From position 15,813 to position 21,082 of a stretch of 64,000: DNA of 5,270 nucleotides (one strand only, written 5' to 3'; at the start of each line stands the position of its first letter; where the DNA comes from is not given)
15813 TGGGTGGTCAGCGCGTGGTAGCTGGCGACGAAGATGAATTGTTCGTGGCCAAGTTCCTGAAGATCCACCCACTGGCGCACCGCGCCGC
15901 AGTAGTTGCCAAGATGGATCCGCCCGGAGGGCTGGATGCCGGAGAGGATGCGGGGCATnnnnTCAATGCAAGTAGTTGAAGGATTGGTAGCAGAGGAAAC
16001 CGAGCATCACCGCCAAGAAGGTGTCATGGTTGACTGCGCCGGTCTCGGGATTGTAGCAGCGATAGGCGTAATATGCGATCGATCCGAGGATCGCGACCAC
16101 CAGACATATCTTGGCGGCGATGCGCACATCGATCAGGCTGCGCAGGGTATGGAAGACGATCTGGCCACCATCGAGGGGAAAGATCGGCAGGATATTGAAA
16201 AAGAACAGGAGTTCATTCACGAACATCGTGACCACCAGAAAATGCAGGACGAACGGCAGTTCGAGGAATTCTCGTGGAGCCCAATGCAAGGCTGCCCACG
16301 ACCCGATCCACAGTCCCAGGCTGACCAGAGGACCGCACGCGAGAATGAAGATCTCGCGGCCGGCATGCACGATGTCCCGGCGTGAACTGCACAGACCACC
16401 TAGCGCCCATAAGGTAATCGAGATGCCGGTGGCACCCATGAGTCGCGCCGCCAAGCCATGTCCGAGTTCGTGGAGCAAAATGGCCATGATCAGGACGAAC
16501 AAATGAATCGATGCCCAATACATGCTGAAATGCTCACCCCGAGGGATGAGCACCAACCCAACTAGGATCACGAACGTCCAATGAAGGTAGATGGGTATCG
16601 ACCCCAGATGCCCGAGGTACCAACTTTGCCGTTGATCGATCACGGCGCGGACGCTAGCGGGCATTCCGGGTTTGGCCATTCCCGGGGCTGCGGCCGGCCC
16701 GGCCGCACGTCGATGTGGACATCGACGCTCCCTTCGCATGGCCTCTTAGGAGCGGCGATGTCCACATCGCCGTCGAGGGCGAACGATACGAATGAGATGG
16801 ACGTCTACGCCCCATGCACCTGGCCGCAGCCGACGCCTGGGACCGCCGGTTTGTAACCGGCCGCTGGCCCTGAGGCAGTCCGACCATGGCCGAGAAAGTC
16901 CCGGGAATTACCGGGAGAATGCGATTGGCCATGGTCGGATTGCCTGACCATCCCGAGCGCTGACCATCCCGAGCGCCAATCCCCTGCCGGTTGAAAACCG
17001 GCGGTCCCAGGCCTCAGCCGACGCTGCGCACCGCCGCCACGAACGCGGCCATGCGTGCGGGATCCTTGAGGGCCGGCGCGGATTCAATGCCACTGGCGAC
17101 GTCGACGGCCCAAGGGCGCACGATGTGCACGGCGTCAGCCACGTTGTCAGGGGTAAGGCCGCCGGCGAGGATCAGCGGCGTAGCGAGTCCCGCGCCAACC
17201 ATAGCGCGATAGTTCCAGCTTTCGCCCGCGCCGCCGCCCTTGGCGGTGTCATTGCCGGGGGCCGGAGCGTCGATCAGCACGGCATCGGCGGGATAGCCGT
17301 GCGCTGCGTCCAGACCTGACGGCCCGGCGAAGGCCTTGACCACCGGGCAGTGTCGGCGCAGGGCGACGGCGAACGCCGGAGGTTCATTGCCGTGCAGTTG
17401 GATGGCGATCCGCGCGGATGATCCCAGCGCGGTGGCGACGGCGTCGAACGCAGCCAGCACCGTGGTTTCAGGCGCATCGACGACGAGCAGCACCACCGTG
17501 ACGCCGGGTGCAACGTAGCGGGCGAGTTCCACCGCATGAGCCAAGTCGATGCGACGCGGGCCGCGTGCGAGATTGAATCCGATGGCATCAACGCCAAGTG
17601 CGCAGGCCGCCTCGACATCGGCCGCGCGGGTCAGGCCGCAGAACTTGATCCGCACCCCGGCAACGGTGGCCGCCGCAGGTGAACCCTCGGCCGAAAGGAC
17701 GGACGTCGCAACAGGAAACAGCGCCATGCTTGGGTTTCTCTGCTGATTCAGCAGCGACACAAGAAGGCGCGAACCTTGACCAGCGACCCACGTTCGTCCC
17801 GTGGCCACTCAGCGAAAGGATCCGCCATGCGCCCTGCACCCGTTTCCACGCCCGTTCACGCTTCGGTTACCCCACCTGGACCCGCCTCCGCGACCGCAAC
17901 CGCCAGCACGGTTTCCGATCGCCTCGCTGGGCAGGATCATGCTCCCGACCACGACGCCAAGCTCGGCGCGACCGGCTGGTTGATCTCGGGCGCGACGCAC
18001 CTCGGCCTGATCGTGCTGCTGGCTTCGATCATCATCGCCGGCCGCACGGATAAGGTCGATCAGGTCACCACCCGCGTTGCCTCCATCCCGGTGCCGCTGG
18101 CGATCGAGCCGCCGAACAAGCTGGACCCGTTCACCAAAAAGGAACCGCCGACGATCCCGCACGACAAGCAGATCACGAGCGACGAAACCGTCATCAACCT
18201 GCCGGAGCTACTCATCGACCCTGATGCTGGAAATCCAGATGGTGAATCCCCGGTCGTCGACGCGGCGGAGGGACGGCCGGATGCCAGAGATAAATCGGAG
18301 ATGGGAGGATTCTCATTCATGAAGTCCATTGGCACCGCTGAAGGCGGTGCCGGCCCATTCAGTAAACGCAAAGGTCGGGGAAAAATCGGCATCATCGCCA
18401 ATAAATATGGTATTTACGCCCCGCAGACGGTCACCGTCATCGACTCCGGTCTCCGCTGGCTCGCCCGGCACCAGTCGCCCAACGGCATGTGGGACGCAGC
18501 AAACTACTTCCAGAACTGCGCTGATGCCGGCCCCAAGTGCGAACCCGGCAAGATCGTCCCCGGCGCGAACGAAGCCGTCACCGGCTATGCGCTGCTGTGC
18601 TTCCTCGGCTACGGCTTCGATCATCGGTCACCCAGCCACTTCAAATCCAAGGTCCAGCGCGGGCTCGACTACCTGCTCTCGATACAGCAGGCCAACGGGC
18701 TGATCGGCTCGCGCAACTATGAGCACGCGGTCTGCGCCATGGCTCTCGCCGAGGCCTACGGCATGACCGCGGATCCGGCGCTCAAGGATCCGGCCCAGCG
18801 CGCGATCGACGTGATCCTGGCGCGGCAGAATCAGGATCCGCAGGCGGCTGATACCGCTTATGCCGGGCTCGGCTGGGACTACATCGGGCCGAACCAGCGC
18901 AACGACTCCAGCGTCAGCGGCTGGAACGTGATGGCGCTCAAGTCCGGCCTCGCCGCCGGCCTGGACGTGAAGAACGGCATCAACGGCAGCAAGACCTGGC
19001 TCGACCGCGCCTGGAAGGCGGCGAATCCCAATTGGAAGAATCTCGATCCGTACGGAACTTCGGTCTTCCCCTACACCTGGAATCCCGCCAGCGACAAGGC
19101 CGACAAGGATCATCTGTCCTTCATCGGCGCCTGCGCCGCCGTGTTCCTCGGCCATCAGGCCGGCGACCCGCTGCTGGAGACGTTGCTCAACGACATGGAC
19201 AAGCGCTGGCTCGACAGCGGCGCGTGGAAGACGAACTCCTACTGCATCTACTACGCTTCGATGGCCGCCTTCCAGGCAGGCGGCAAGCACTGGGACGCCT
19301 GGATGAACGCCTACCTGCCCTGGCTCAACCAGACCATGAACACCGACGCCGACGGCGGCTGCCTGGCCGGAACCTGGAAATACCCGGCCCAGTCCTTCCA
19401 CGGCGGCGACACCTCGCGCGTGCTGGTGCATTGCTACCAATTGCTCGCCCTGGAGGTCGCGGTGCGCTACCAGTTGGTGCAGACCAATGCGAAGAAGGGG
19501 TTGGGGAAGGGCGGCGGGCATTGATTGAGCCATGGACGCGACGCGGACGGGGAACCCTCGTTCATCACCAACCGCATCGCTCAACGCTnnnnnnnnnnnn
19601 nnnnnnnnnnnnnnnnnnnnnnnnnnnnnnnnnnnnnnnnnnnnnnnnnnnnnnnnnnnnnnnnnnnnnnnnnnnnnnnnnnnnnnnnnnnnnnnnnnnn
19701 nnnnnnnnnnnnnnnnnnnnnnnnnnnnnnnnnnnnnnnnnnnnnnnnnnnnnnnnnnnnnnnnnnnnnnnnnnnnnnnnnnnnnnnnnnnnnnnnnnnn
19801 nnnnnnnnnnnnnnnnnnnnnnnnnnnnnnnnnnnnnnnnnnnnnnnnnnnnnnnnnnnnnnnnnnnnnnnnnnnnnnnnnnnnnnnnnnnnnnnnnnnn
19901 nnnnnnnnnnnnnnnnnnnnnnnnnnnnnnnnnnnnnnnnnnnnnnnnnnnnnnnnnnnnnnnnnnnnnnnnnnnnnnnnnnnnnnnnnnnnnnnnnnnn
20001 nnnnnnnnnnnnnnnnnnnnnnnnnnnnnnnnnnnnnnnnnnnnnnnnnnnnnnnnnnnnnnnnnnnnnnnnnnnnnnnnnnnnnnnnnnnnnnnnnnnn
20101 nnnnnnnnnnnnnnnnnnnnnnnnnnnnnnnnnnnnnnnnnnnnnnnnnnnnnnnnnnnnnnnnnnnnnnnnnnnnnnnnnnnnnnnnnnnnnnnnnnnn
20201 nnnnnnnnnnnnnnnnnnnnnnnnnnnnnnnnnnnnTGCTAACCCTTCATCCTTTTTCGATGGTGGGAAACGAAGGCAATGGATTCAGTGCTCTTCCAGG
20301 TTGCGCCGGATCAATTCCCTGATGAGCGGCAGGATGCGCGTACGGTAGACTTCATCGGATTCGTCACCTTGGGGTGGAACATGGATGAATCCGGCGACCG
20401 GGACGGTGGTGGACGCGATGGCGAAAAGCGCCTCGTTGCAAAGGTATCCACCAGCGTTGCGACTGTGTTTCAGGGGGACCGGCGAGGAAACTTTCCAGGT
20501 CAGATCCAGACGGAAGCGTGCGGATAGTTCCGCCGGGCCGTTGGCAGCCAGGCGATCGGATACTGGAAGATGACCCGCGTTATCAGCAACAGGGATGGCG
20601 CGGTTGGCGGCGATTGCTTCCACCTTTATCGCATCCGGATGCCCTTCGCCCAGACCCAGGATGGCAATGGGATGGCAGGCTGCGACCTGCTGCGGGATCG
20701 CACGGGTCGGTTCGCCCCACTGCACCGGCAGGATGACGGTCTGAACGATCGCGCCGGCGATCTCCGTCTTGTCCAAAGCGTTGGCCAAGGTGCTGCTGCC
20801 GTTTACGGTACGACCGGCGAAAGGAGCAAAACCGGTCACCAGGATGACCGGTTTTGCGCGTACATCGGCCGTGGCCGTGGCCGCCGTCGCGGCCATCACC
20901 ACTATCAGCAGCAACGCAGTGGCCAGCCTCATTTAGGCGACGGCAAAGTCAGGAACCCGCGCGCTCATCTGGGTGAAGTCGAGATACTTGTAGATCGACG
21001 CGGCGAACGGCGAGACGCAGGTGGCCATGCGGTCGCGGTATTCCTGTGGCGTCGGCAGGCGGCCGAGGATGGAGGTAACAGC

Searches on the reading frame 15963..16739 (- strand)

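Call 73: search_protein_families(library=pfam, proteins=[window:15963-16739:-], max_evalue=0.0001)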
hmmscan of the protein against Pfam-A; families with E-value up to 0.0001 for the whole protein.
window:15963-16739:- (258 aa): 1 family
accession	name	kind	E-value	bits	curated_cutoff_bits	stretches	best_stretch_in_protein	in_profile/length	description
PF02163.28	Peptidase_M50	-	3.9e-13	49.7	27.2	1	164-208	159-203/221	Peptidase family M50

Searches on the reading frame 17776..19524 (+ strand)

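Call 72: search_protein_families(library=pfam, proteins=[window:17776-19524:+], max_evalue=0.0001)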
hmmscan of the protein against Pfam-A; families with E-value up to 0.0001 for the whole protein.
window:17776-19524:+ (582 aa): 1 family
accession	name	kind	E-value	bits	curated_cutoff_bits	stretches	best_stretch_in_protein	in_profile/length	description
PF13243.12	SQHop_cyclase_C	-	5.2e-06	26.1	26.1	1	221-432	92-295/319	Squalene-hopene cyclase C-terminal domain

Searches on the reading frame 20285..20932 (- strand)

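Call 73: search_protein_families(library=pfam, proteins=[window:20285-20932:-], max_evalue=0.0001)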
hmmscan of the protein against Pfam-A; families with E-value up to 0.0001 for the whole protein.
window:20285-20932:- (215 aa): 1 family
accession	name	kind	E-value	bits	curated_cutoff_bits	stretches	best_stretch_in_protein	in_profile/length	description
PF01470.22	Peptidase_C15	-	2.5e-20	73.8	22.7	1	30-186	3-168/204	Pyroglutamyl peptidase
